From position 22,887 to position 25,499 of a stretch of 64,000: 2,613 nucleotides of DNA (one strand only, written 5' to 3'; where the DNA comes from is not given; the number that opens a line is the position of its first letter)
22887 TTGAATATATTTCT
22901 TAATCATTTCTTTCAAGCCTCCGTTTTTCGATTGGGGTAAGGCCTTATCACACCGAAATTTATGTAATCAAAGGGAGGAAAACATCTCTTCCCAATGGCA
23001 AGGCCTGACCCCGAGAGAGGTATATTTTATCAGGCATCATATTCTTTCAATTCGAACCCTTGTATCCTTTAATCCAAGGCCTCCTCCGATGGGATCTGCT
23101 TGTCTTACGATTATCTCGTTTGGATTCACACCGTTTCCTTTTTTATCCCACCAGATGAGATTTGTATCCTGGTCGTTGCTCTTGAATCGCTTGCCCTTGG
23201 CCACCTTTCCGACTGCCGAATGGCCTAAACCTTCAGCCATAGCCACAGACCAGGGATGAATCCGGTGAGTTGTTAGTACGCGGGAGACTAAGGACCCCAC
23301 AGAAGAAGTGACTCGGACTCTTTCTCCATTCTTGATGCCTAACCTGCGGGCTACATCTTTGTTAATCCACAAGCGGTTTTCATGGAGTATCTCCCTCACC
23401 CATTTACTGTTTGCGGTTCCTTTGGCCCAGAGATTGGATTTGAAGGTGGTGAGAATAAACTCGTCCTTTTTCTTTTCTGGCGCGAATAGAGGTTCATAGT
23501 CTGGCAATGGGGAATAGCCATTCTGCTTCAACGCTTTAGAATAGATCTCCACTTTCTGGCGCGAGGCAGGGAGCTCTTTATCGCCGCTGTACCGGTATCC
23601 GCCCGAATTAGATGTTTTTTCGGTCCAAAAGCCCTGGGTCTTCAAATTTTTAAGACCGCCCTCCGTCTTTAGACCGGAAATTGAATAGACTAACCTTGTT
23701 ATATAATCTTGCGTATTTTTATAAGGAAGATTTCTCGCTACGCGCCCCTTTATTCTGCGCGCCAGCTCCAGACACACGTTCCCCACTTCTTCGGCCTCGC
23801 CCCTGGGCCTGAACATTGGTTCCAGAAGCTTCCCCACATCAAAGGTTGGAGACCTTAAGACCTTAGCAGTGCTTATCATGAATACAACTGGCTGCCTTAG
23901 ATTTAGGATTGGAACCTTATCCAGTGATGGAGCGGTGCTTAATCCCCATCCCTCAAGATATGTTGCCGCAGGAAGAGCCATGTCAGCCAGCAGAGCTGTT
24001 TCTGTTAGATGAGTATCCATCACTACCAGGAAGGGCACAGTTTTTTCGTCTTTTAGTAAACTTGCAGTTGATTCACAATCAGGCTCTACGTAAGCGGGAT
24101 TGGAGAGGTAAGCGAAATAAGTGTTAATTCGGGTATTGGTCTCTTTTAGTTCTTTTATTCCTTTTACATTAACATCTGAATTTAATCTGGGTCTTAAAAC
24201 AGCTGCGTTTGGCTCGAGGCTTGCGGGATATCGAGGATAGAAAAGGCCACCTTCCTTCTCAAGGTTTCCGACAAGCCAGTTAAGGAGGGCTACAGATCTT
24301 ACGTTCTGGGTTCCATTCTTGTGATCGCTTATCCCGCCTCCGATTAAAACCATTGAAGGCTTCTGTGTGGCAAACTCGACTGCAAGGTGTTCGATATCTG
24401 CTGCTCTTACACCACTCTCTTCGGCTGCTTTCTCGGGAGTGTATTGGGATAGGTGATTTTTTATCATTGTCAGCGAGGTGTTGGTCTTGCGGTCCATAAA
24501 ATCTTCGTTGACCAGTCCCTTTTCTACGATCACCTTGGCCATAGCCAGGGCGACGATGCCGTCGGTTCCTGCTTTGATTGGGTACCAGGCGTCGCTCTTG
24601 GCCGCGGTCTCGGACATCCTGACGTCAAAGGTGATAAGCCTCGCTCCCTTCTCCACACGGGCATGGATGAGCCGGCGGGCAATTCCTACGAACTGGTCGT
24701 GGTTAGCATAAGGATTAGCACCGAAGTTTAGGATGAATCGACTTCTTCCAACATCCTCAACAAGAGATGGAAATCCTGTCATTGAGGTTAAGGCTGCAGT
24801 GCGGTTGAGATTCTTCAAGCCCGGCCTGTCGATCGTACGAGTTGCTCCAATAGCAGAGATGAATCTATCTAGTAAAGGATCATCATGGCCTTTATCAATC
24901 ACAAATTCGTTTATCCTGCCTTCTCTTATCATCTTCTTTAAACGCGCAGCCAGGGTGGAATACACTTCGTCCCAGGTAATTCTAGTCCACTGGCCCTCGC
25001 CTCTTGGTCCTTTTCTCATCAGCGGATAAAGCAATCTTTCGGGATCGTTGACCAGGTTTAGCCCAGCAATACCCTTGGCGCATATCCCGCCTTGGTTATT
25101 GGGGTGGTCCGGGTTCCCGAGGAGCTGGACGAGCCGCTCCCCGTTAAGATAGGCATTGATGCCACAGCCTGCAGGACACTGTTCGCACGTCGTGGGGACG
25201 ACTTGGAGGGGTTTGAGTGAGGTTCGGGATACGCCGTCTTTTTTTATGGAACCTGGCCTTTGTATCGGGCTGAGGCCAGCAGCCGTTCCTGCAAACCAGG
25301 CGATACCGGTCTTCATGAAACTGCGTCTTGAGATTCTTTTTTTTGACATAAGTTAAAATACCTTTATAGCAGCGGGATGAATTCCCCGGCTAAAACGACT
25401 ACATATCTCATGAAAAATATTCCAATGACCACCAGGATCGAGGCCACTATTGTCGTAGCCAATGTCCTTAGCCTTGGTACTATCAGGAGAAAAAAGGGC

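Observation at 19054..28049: Composite respiratory locus: Psr/Nrf-type molybdoenzyme module joined to a DsrMK/Hmc-type transmembrane module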

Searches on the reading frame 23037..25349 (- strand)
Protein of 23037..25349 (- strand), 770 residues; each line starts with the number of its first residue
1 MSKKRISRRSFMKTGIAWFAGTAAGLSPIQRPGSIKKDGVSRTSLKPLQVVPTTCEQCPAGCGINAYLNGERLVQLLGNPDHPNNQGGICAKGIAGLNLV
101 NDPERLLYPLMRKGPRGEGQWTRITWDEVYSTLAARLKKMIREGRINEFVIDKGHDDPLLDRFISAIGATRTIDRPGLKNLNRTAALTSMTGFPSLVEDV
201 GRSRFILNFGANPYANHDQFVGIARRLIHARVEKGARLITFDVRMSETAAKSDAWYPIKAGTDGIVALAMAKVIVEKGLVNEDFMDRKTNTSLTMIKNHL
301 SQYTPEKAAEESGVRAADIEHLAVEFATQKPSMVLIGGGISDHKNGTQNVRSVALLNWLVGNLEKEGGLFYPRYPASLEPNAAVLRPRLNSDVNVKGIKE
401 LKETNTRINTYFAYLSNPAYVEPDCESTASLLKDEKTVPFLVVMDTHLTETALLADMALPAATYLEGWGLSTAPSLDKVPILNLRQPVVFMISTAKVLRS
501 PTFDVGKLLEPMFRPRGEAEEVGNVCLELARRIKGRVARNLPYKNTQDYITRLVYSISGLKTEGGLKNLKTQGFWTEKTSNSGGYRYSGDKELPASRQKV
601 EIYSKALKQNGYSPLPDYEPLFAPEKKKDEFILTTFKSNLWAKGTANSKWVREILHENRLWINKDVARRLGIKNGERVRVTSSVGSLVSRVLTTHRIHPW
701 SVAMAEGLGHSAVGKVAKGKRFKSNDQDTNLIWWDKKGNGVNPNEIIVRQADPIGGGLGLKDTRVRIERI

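Call 4: search_protein_families(library=pfam, proteins=[window:23037-25349:-], max_evalue=0.01)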
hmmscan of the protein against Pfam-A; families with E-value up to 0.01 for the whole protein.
window:23037-25349:- (770 aa): 3 families
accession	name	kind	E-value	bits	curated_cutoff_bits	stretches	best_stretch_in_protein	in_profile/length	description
PF00384.28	Molybdopterin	-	1.6e-32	113.4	24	1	105-472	1-321/353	Molybdopterin oxidoreductase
PF04879.21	Molybdop_Fe4S4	-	2.9e-14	53.2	22.7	1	49-101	2-54/55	Molybdopterin oxidoreductase Fe4S4 domain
PF01568.27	Molydop_binding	-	3e-14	53.4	26.8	1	639-763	10-109/110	Molydopterin dinucleotide binding domain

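Call 5: search_protein_families(library=ncbifam, proteins=[window:23037-25349:-], max_evalue=0.01)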
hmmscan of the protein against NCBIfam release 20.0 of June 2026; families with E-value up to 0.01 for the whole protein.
window:23037-25349:- (770 aa): 28 families (the best 25 are shown)
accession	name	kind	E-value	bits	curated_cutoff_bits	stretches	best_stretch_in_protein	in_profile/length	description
NF012032.0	PRK15488.1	equivalog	4.2e-89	299.5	694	3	6-379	3-371/759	thiosulfate reductase PhsA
TIGR01591.1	Fdh-alpha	equivalog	4.6e-65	220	666.25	3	53-371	1-319/672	formate dehydrogenase subunit alpha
TIGR02166.1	dmsA_ynfE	subfamily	3.2e-60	204.1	777.7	2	6-368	1-396/794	DMSO/selenate family reductase complex A subunit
NF041783.2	mnquin_red_QrcB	equivalog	5.2e-58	196.8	440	2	49-469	51-462/695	menaquinone reductase molybdopterin-binding-like subunit QrcB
TIGR01553.1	formate-DH-alph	equivalog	6e-44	150.1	814.2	4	6-140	2-139/1009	formate dehydrogenase-N subunit alpha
NF041885.1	selenate_YnfE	exception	3.2e-42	144.3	1675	3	198-368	214-403/805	selenate/tellurate reductase subunit YnfE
NF041714.1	arsenate_red_ArrA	equivalog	7.2e-42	143.5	1600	3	49-389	49-418/848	arsenate respiratory reductase molybdopterin-containing subunit ArrA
TIGR03479.1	DMSO_red_II_alp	subfamily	4.5e-41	140.8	984.75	2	80-290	95-308/913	molybdopterin-dependent oxidoreductase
NF047855.1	AssmNtatRedNasC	equivalog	4e-39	134.5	1100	2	49-366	19-339/708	assimilatory nitrate reductase catalytic subunit NasC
NF011566.1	PRK14990.1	exception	6.4e-39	133.6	1600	3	198-368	227-416/814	dimethylsulfoxide reductase subunit A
NF041884.1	selenate_YnfF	exception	1.5e-38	132.2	1650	2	6-368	1-396/798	selenate/tellurate reductase subunit YnfF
NF011567.1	PRK14991.1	equivalog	5.3e-35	120.5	1750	5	631-746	880-989/1022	tetrathionate reductase subunit TtrA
NF041323.1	Nitr_red_NasA_Halo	equivalog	3e-32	112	1000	2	57-370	2-312/673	assimilatory nitrate reductase NasA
NF041513.1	formate_DH_Act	exception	2.2e-28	98.6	1400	3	48-143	40-133/1067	formate dehydrogenase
NF010055.0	PRK13532.1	equivalog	1.9e-26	92.6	904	1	5-144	2-139/830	nitrate reductase catalytic subunit NapA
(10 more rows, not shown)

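Call 7: find_homologous_proteins(query=window:23037-25349:-)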
Query window:23037-25349:- (770 aa): 766 proteins with E <= 0.001 among 8000 candidates; the best 120 are listed.
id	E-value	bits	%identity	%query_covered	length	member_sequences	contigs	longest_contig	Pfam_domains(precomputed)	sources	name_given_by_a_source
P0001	0.0e+0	1737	100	99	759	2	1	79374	PF00384.28,PF01568.28,PF04879.22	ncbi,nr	ncbi:MAG: molybdopterin-dependent oxidoreductase [Candidatus Aminicenantes bacterium]|nr:molybdopter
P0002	0.0e+0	1552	88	99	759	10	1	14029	PF00384.28,PF01568.28,PF04879.22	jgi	-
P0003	0.0e+0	1529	86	100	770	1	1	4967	PF00384.28,PF01568.28,PF04879.22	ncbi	-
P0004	0.0e+0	1525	87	99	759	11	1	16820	PF00384.28,PF01568.28,PF04879.22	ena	-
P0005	0.0e+0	1513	85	100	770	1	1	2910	PF00384.28,PF01568.28,PF04879.22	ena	-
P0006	0.0e+0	1511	86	99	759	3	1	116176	PF00384.28,PF01568.28,PF04879.22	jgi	-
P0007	0.0e+0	1504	84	100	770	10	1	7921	PF00384.28,PF01568.28,PF04879.22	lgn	-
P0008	0.0e+0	1497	84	100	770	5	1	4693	PF00384.28,PF01568.28,PF04879.22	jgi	-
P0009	0.0e+0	1489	84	100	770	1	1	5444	PF00384.28,PF01568.28,PF04879.22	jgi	-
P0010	0.0e+0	1486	83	100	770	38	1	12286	PF00384.28,PF01568.28,PF04879.22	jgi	-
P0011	0.0e+0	1477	83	100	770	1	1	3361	PF00384.28,PF01568.28,PF04879.22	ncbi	-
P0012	0.0e+0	1474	82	100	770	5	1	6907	PF00384.28,PF01568.28,PF04879.22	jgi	-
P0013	0.0e+0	1466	82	100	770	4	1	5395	PF00384.28,PF01568.28,PF04879.22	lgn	-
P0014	0.0e+0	1446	81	100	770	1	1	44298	PF00384.28,PF01568.28,PF04879.22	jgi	jgi:thiosulfate reductase/polysulfide reductase chain A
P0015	0.0e+0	1439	81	99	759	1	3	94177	PF00384.28,PF01568.28,PF04879.22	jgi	jgi:anaerobic selenocysteine-containing dehydrogenase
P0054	0.0e+0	1118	65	100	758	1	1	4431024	PF00384.28,PF01568.28,PF04879.22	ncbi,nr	ncbi:MAG: molybdopterin-dependent oxidoreductase [Candidatus Aminicenantes bacterium]|nr:MAG: molybd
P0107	2.0e-286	970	55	100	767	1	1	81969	PF00384.28,PF01568.28,PF04879.22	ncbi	ncbi:molybdopterin-dependent oxidoreductase [Acidobacteriota bacterium]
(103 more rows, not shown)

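Call 8: find_encoding_contigs(protein=P0054, flank=10000, max_places=2)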
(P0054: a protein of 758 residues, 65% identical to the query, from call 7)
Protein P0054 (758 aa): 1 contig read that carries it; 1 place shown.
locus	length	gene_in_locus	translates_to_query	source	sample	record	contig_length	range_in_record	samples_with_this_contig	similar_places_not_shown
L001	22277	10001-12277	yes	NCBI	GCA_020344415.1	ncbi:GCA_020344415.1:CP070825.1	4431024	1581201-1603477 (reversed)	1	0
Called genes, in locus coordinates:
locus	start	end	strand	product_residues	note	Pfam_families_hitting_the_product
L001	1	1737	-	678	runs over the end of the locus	PF04055:Radical_SAM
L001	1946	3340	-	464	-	PF00890:FAD_binding_2 (faint), PF01134:GIDA (faint), PF01266:DAO (faint), PF03486:HI0933_like (faint), PF07992:Pyr_redox_2, PF12831:FAD_oxidored, PF00070:Pyr_redox, PF02852:Pyr_redox_dim, +2 more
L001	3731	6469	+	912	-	PF13620:CarboxypepD_reg, PF13715:CarbopepD_reg_2 (weak)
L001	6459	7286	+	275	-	-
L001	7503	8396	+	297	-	PF14522:Cytochrome_C7 (faint), PF14537:Cytochrom_c3_2 (faint)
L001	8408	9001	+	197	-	PF12838:Fer4_7 (weak), PF13247:Fer4_11, PF00037:Fer4 (weak), PF12797:Fer4_2 (weak), PF12837:Fer4_6, PF13237:Fer4_10 (weak), PF12838:Fer4_7 (weak), PF13187:Fer4_9 (weak), +2 more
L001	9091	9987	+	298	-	PF03916:NrfD, PF14589:NrfD_2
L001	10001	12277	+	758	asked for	PF04879:Molybdop_Fe4S4, PF00384:Molybdopterin, PF01568:Molydop_binding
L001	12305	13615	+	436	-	-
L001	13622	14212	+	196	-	PF03264:Cytochrom_NNT (faint), PF09699:Paired_CXXCH_1 (faint), PF14522:Cytochrome_C7 (faint), PF14537:Cytochrom_c3_2 (faint)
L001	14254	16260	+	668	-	PF02665:Nitrate_red_gam (weak), PF13534:Fer4_17 (faint), PF17179:Fer4_22 (faint), PF12797:Fer4_2 (weak), PF13183:Fer4_8, PF13187:Fer4_9, PF13237:Fer4_10, PF02754:CCG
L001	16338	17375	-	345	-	PF00155:Aminotran_1_2, PF01212:Beta_elim_lyase, PF01041:DegT_DnrJ_EryC1 (weak), PF00266:Aminotran_5 (faint)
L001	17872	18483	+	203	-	PF03793:PASTA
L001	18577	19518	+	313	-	PF01073:3Beta_HSD, PF01370:Epimerase, PF02719:Polysacc_synt_2, PF04321:RmlD_sub_bind, PF13460:NAD_binding_10 (faint), PF16363:GDP_Man_Dehyd, PF07993:NAD_binding_4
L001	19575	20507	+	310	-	PF13512:TPR_18 (faint), PF07719:TPR_2 (faint), PF13174:TPR_6 (faint), PF13525:YfiO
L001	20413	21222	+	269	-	-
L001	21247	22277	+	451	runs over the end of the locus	PF22148:Fervidolysin_NPro-like, PF00082:Peptidase_S8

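Call 9: find_encoding_contigs(protein=P0107, flank=10000, max_places=2)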
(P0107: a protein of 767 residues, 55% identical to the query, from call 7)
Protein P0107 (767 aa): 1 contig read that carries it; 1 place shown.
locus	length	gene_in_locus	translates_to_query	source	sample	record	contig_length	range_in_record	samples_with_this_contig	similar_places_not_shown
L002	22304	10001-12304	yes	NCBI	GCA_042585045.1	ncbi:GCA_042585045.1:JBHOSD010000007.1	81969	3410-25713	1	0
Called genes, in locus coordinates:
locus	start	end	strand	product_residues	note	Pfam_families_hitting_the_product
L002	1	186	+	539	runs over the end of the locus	PF00884:Sulfatase, PF01663:Phosphodiest, PF16347:SGSH_C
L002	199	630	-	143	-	-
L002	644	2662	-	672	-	PF04055:Radical_SAM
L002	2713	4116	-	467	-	PF00890:FAD_binding_2 (weak), PF01134:GIDA, PF07992:Pyr_redox_2, PF12831:FAD_oxidored, PF13450:NAD_binding_8 (weak), PF13738:Pyr_redox_3 (weak), PF00070:Pyr_redox, PF02852:Pyr_redox_dim, +3 more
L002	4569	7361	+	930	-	PF13620:CarboxypepD_reg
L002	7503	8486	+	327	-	PF14522:Cytochrome_C7 (faint), PF14537:Cytochrom_c3_2 (faint), PF22113:Mtrc-MtrF_II-IV_dom (faint)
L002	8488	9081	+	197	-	PF13247:Fer4_11, PF12838:Fer4_7 (weak), PF00037:Fer4 (weak), PF12797:Fer4_2 (weak), PF12837:Fer4_6, PF13237:Fer4_10 (weak), PF12838:Fer4_7 (weak), PF13187:Fer4_9 (weak), +3 more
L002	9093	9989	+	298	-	PF03916:NrfD, PF14589:NrfD_2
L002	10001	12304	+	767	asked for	PF04879:Molybdop_Fe4S4, PF00384:Molybdopterin, PF01568:Molydop_binding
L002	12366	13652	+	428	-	PF26549:Tricorn_N (faint)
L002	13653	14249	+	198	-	PF14537:Cytochrom_c3_2 (faint), PF03264:Cytochrom_NNT (weak), PF14522:Cytochrome_C7 (weak)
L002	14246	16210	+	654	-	PF02665:Nitrate_red_gam, PF12797:Fer4_2 (weak), PF13183:Fer4_8, PF13187:Fer4_9, PF13237:Fer4_10, PF02754:CCG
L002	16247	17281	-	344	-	PF00155:Aminotran_1_2, PF01212:Beta_elim_lyase, PF01041:DegT_DnrJ_EryC1 (weak)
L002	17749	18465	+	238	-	PF03793:PASTA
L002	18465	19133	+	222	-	PF00215:OMPdecase (faint), PF00834:Ribul_P_3_epim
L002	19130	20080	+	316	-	PF01073:3Beta_HSD, PF01370:Epimerase, PF02719:Polysacc_synt_2, PF04321:RmlD_sub_bind, PF07993:NAD_binding_4, PF13460:NAD_binding_10 (faint), PF16363:GDP_Man_Dehyd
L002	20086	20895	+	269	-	PF13181:TPR_8 (faint), PF13525:YfiO, PF13174:TPR_6 (faint)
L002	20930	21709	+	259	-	PF13505:OMP_b-brl (faint)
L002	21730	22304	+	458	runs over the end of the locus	PF22148:Fervidolysin_NPro-like, PF00082:Peptidase_S8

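Call 11: search_solved_structures(query=window:23037-25349:-, max_evalue=0.00001, show_alignments=1)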
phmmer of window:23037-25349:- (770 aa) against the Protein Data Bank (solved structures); distinct sequences matched with E-value up to 0.00001: 42.
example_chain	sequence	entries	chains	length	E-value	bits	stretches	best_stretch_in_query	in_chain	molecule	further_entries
2vpw_A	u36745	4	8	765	1e-44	156.2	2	49-375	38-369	THIOSULFATE REDUCTASE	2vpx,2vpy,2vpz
7qv7_S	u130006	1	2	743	2.6e-39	138.3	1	50-370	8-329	Hydrogen dependent carbon dioxide reductase subunit FdhF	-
9t1s_L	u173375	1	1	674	5.2e-36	127.4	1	48-368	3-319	formate dehydrogenase (coenzyme F420)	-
9vap_A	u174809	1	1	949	1.4e-34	122.7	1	6-368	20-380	Formate dehydrogenase molybdopterin-binding subunit FdhA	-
6cz7_A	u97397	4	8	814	7.6e-34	120.3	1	51-400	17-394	ArrA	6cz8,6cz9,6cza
2e7z_A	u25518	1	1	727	2.9e-33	118.3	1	54-364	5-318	Acetylene hydratase Ahy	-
1aa6_A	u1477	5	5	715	3.7e-30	108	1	50-366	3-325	FORMATE DEHYDROGENASE H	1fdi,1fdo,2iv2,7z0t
1kqf_A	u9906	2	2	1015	8e-30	106.9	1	6-295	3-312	FORMATE DEHYDROGENASE, NITRATE-INDUCIBLE, MAJOR SUBUNIT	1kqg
8cm7_A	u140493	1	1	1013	4.9e-29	104.4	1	6-142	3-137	Formate dehydrogenase, alpha subunit, selenocysteine-containing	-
8rcg_A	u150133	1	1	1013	4.9e-29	104.4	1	6-142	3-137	Formate dehydrogenase, alpha subunit, selenocysteine-containing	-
7vw6_A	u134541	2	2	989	5.5e-29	104.2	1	44-372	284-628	Formate dehydrogenase | Tungsten-containing formate dehydrogenase alpha subunit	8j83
7e5z_A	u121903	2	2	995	5.6e-29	104.2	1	44-372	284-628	Formate dehydrogenase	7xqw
8cm4_A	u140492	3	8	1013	1e-28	103.3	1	6-142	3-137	Formate dehydrogenase, alpha subunit, selenocysteine-containing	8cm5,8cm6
6sdr_A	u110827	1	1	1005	1.2e-28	103.1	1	6-142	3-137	Formate dehydrogenase, alpha subunit, selenocysteine-containing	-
9qm0_A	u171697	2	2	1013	1.2e-28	103.1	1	6-142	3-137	Formate dehydrogenase, alpha subunit, selenocysteine-containing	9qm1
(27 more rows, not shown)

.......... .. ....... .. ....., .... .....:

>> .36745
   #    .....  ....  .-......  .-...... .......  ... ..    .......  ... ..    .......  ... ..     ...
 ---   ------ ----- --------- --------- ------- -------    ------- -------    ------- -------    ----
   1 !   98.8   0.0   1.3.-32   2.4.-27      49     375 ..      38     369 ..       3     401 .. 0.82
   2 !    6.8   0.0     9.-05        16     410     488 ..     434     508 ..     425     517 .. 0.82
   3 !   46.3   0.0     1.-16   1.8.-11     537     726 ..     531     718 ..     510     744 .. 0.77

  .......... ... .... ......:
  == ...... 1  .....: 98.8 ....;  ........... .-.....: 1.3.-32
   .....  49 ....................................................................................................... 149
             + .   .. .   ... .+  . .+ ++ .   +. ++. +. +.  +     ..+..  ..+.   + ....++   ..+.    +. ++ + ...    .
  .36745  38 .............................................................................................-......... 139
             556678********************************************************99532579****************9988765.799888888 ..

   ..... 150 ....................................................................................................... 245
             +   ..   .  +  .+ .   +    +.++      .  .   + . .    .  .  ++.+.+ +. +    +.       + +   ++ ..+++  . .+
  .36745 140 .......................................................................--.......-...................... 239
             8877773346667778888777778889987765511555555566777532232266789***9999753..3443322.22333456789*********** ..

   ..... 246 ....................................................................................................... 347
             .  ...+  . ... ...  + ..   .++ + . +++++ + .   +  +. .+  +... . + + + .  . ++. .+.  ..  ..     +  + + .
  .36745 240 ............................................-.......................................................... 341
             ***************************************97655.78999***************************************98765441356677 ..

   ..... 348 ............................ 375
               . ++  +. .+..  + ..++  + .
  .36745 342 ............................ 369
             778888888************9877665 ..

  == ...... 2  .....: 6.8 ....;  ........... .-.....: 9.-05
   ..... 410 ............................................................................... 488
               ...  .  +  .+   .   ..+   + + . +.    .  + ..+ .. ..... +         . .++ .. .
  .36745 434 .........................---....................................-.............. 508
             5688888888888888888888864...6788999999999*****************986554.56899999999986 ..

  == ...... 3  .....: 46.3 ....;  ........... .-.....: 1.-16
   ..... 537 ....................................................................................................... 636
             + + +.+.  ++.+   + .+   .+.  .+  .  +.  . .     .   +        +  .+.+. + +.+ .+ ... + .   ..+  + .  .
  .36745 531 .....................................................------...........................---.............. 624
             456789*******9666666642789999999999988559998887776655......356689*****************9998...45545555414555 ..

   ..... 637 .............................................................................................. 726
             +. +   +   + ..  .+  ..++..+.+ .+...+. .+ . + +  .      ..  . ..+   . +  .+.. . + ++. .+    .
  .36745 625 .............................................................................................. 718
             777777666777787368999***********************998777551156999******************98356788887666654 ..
